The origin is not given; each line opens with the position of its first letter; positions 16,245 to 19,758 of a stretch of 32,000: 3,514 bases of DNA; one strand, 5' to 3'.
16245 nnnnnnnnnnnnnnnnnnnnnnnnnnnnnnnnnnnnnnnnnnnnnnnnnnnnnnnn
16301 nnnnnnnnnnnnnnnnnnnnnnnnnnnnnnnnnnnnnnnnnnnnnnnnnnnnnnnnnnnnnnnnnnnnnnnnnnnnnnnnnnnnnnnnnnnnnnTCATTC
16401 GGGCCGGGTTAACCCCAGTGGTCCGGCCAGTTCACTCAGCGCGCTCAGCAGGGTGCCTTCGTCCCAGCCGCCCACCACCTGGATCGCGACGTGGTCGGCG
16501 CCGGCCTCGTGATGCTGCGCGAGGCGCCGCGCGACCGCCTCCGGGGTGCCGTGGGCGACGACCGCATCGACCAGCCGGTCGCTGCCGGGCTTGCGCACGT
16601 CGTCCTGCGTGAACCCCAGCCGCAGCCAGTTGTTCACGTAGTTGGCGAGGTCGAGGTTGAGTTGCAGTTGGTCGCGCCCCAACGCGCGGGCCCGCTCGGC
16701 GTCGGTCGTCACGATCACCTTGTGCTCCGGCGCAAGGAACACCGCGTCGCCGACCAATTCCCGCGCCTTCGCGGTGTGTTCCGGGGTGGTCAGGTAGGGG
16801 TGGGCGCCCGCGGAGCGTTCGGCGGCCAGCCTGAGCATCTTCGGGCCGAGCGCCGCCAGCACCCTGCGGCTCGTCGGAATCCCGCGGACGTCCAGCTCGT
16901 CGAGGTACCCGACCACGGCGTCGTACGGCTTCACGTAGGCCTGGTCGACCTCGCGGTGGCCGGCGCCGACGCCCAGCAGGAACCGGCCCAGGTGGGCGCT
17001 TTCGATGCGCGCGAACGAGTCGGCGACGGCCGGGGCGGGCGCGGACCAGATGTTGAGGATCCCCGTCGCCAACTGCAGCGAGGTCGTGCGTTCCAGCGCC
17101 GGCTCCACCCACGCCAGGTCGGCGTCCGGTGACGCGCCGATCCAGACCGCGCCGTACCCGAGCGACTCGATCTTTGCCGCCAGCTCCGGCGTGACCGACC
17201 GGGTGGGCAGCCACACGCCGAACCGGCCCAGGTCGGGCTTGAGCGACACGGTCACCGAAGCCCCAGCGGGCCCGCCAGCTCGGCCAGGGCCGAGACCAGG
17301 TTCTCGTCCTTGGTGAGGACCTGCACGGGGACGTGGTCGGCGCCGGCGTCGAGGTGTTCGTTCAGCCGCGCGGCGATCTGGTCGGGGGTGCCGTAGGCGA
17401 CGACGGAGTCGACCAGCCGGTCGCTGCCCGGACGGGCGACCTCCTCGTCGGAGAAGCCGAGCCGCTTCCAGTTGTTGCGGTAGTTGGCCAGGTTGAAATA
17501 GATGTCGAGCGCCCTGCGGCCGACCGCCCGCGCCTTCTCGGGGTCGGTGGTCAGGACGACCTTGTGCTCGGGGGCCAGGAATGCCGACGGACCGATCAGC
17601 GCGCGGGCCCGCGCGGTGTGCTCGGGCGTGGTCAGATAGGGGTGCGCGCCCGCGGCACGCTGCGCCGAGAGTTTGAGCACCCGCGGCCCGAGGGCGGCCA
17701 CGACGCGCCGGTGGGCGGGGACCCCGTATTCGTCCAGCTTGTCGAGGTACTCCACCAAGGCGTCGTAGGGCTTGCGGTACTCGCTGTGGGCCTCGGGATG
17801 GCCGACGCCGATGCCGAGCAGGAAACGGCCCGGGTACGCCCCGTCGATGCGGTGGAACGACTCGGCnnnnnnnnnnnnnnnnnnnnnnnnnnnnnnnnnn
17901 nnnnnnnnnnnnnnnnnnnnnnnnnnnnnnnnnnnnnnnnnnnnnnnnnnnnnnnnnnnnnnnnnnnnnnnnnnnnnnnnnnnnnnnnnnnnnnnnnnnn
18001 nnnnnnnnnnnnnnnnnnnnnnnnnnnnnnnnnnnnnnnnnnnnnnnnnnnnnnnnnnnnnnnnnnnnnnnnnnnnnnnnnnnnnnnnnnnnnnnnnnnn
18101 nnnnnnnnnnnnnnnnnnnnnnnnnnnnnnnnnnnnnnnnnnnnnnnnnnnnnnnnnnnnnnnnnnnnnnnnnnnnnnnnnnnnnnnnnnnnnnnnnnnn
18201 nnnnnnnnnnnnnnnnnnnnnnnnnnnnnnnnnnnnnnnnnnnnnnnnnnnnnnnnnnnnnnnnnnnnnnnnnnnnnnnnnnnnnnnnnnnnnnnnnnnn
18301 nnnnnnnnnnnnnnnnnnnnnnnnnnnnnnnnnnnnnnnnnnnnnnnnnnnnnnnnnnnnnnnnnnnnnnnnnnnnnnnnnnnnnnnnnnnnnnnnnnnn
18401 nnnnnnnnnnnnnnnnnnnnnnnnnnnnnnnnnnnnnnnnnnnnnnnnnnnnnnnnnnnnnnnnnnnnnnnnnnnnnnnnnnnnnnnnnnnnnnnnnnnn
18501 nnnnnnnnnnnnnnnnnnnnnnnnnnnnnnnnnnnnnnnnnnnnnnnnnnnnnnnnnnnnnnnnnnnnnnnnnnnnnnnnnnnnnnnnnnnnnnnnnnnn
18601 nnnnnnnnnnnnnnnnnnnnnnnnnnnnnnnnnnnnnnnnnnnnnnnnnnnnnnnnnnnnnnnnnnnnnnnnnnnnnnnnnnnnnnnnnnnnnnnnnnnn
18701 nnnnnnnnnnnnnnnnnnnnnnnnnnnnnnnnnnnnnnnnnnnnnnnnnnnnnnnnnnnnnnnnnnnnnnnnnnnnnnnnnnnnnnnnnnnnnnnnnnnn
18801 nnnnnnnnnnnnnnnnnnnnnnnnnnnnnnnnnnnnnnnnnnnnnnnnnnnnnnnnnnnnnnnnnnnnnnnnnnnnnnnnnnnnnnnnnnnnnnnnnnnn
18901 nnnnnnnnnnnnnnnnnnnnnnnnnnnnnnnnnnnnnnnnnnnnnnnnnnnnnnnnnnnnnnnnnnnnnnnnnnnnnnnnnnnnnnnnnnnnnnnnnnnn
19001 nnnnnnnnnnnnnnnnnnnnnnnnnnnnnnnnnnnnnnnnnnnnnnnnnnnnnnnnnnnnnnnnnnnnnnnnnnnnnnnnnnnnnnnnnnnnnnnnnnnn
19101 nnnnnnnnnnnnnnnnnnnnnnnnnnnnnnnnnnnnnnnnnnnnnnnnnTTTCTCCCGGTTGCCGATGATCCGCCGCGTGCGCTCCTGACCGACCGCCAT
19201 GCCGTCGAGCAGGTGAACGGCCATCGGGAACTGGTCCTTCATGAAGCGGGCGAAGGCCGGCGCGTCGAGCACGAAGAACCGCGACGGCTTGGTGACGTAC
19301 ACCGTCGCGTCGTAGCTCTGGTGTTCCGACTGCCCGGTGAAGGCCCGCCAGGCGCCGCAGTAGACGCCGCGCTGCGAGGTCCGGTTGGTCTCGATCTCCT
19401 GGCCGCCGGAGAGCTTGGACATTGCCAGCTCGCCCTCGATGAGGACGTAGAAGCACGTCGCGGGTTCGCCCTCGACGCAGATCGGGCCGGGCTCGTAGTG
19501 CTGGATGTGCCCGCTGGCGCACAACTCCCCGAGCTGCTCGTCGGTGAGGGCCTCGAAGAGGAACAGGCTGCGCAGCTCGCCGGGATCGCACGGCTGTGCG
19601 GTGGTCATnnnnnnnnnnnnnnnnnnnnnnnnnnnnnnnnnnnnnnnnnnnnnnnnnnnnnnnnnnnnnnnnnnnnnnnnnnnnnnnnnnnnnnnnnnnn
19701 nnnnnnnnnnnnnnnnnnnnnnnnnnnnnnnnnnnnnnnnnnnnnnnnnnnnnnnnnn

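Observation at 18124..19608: Soluble histidine kinase with a degenerate cNMP-binding domain and a roughly 110-residue insertion splitting the DHp domain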

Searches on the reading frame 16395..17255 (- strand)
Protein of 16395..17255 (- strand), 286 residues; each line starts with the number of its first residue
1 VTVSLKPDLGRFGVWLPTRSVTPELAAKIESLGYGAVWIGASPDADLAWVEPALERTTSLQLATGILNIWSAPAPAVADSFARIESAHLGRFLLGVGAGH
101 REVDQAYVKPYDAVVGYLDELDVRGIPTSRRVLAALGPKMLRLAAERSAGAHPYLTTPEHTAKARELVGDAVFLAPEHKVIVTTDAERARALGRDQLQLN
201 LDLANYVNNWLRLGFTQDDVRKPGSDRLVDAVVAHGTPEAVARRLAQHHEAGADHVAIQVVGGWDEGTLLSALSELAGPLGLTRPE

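Call 81: search_protein_families(library=pfam, proteins=[window:16395-17255:-], max_evalue=0.00001)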
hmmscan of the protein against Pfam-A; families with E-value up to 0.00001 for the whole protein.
window:16395-17255:- (286 aa): 1 family
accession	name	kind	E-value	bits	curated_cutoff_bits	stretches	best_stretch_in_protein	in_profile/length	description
PF00296.26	Bac_luciferase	-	8.7e-19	68.4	27.9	2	23-114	26-123/314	Luciferase-like monooxygenase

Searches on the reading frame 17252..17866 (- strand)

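Call 5: search_protein_families(library=pfam, proteins=[window:17252-17866:-], max_evalue=1)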
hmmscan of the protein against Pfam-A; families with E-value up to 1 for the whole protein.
window:17252-17866:- (204 aa): 3 families
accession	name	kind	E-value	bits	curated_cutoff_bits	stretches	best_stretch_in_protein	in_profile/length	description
PF00296.26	Bac_luciferase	-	1.4e-10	41.5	27.9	2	55-178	169-314/314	Luciferase-like monooxygenase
PF13714.12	PEP_mutase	-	0.15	12.1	31.5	1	161-201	156-196/240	Phosphoenolpyruvate phosphomutase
PF22400.1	DUF6980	-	0.27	11.9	27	1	25-52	16-43/99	Domain of unknown function (DUF6980)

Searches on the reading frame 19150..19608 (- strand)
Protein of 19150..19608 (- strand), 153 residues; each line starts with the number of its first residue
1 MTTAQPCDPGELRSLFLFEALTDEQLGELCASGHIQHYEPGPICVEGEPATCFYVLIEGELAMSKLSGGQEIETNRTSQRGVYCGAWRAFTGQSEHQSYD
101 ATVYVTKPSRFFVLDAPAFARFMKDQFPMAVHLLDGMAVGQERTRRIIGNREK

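Call 15: search_solved_structures(query=window:19150-19608:-, max_evalue=1, show_alignments=5)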
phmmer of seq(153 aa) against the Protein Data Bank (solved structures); distinct sequences matched with E-value up to 1: 31.
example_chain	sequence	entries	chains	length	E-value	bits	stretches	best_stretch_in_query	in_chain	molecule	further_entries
2z69_A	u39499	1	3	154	9.6e-11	44.8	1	12-138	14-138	DNR protein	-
3dkw_A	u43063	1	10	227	2.5e-10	43.4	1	12-138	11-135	DNR protein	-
5j3u_A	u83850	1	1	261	1.7e-07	34.3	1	12-139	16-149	Protein Kinase A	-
9ya0_MA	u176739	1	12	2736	9.8e-06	28.5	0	17-85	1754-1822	PCR12, TGME49_219070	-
5bv6_A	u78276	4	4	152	0.00021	24.2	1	11-87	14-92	cGMP-dependent protein kinase 2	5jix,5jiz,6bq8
5dyk_A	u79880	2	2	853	0.00034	23.5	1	12-65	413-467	CGMP-dependent protein kinase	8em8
5ezr_A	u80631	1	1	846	0.00068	22.6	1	12-72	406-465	cGMP-dependent protein kinase, putative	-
4rz7_A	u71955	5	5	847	0.00068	22.5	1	12-72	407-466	cGMP-dependent protein kinase, putative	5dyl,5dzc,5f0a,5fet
9p74_A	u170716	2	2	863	0.00072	22.5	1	12-72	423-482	cGMP-dependent protein kinase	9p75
3mdp_A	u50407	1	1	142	0.0033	20.3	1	8-122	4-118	Cyclic nucleotide-binding domain (CNMP-BD) protein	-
4off_A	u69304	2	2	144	0.0044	19.9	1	12-65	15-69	CGMP-dependent protein kinase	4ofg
2xgx_A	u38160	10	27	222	0.0075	19.2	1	34-137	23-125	GLOBAL NITROGEN REGULATOR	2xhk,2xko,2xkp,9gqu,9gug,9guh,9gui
5kjy_A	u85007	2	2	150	0.021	17.7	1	31-123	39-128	cAMP-dependent protein kinase type I-alpha regulatory subunit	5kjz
7t8o_A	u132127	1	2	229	0.03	17.2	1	11-99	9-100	Lmo0753 protein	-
7lz4_A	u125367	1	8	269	0.031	17.2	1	32-123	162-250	cAMP-dependent protein kinase type I-alpha regulatory subunit, N-terminally processed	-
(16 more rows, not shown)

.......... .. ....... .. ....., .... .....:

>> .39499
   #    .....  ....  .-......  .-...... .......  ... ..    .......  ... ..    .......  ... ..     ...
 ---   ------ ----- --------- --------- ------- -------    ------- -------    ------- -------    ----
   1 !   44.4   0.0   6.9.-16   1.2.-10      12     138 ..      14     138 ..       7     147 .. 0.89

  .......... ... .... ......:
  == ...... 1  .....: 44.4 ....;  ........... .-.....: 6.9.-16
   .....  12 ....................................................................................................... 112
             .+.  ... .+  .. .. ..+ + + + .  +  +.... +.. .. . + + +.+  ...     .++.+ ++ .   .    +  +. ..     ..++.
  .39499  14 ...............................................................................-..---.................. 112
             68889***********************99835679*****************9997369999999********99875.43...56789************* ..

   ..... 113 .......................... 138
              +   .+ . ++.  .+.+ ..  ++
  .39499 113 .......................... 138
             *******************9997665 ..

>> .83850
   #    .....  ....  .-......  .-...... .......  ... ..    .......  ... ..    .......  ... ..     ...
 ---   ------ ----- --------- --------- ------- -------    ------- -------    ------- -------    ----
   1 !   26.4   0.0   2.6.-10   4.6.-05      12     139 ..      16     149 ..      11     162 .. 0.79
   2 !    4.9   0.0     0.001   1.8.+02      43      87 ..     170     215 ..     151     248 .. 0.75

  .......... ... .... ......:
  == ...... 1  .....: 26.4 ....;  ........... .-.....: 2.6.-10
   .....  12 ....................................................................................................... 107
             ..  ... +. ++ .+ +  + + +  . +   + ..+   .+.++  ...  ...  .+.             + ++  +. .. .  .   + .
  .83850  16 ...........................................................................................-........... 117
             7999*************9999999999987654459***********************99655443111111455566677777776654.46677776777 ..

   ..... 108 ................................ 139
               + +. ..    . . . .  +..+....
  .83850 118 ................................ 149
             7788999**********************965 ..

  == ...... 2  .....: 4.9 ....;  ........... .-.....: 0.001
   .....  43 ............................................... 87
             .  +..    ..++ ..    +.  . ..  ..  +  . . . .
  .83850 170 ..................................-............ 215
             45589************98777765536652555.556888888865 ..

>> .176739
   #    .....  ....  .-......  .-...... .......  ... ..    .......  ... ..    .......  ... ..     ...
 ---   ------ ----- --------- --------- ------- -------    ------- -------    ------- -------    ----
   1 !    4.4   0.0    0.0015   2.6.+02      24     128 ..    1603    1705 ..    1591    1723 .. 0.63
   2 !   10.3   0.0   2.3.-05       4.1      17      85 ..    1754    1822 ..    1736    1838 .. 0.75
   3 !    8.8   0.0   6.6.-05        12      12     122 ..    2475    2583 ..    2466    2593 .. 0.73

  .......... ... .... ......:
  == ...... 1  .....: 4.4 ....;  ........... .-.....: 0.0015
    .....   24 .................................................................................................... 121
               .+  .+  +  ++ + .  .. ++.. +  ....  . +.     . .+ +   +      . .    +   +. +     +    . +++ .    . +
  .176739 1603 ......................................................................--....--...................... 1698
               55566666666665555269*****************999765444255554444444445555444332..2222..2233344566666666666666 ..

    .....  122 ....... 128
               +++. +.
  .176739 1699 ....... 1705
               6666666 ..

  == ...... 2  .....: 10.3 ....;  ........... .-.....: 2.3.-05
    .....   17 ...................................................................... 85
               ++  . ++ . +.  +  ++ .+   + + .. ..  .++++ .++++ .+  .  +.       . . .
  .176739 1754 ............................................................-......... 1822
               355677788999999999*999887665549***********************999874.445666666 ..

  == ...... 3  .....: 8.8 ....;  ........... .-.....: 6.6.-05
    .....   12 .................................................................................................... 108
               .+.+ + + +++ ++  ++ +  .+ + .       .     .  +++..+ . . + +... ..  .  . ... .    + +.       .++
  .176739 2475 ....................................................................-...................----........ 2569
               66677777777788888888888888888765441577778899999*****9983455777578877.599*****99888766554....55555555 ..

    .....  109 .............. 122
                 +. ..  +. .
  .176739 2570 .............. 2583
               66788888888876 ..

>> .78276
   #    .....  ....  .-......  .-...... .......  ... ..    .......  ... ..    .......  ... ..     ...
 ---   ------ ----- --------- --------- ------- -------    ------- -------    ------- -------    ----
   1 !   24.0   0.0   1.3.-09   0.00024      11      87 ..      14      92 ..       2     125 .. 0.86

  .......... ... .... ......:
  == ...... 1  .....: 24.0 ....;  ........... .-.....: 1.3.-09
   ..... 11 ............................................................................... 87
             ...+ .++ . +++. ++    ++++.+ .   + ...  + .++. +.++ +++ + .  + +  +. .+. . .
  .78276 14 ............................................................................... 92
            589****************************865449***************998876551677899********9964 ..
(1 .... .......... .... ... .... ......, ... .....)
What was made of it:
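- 19189..19587 (-): CRP/FNR-type beta-roll sensor domain (residues 8-140), followed by a long C-helix that runs into DHp helix 1. The best PDB match is DNR at 1e-10 (call 15).
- Closest known: CRP/FNR-superfamily sensor domains that bind ligands other than cNMP. Same: DNR is the best solved match (E 1e-10, call 15).
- Closest solved sensor: DNR (call 15). The best structural relative is the haem sensor DNR (call 15).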
